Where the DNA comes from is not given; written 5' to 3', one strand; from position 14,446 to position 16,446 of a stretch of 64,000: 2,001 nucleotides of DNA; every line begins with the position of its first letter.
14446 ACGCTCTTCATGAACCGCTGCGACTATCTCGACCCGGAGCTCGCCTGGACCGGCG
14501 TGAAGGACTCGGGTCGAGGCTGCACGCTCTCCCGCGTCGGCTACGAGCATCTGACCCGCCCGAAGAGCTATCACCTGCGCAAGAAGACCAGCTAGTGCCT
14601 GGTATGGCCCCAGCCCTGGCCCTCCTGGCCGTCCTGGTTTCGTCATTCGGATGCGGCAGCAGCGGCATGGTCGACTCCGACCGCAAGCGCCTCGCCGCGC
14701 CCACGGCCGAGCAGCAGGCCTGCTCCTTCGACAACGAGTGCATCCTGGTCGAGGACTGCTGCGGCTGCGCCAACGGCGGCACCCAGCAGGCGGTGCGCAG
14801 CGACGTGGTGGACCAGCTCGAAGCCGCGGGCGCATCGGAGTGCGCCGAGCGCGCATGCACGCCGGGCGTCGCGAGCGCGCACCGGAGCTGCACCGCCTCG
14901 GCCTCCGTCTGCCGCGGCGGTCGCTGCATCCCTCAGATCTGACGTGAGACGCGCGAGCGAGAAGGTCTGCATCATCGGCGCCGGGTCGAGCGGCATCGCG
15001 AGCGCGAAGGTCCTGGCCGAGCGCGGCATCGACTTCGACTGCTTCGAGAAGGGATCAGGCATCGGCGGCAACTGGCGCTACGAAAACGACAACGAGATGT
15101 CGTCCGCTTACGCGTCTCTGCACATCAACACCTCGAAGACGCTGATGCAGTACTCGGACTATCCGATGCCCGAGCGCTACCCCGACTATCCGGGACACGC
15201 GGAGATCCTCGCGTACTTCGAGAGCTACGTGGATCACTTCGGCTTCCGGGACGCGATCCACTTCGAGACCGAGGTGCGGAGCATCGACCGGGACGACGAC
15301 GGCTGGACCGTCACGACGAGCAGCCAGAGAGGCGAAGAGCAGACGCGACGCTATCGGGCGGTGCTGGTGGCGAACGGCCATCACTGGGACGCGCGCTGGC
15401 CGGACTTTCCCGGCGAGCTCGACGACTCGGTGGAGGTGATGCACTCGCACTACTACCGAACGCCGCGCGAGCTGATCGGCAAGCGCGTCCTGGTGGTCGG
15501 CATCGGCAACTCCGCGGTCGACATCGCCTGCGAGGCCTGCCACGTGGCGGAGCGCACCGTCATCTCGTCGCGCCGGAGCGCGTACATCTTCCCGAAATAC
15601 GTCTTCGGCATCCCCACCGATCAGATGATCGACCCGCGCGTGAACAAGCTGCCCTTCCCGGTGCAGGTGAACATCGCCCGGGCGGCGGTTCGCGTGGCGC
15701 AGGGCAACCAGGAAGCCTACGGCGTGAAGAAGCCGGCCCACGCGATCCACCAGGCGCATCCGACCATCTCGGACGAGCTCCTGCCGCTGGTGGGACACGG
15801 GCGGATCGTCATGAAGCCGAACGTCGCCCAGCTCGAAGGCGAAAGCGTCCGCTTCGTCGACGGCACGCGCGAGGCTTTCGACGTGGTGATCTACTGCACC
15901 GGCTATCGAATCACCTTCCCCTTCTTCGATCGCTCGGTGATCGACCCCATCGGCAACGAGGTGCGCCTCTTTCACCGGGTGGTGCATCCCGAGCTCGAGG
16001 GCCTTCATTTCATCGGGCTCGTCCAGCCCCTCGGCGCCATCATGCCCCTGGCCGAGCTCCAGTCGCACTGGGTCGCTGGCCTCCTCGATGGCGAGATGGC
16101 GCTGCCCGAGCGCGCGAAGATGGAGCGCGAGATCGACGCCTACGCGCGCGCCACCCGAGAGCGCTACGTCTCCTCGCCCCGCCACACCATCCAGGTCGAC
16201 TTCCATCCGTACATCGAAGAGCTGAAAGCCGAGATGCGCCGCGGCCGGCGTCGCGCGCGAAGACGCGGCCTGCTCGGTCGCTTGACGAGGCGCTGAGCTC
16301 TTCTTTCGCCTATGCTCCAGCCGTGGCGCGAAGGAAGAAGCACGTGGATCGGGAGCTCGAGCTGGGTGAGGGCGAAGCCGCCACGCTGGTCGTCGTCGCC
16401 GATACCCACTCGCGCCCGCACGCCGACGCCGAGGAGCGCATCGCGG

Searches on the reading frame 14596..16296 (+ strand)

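Call 102: search_protein_families(library=pfam, proteins=[window:14596-16296:+], max_evalue=0.001)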
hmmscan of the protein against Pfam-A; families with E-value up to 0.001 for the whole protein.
window:14596-16296:+ (566 aa): 10 families
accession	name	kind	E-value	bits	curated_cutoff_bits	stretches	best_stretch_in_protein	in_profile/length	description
PF00743.25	FMO-like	-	4e-90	303.2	22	1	122-546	2-441/532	Flavin-binding monooxygenase-like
PF13738.12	Pyr_redox_3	-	3.9e-26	92.4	30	1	126-332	2-201/305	Pyridine nucleotide-disulphide oxidoreductase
PF07992.20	Pyr_redox_2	-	2e-13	50.8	26.1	1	123-327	2-174/291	Pyridine nucleotide-disulphide oxidoreductase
PF01266.30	DAO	-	4.6e-11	43.3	27.9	1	221-292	166-235/353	FAD dependent oxidoreductase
PF13450.12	NAD_binding_8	-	2.8e-09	37.5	21.9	1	126-179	1-54/68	NAD(P)-binding Rossmann-like domain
PF13434.12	Lys_Orn_oxgnase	-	4.1e-09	36.5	21.3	1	217-317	108-210/339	L-lysine 6-monooxygenase/L-ornithine 5-monooxygenase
PF13454.12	NAD_binding_9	-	1.6e-05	25.4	21.8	1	126-262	2-154/155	FAD-NAD(P)-binding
PF01494.25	FAD_binding_3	-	1.8e-05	24.6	22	0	123-152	3-32/349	FAD binding domain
PF01593.30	Amino_oxidase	-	4.2e-05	23.5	19.8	0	219-259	217-253/443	Flavin containing amine oxidoreductase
PF00070.33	Pyr_redox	-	4.9e-05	24.2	22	0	123-157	1-35/82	Pyridine nucleotide-disulphide oxidoreductase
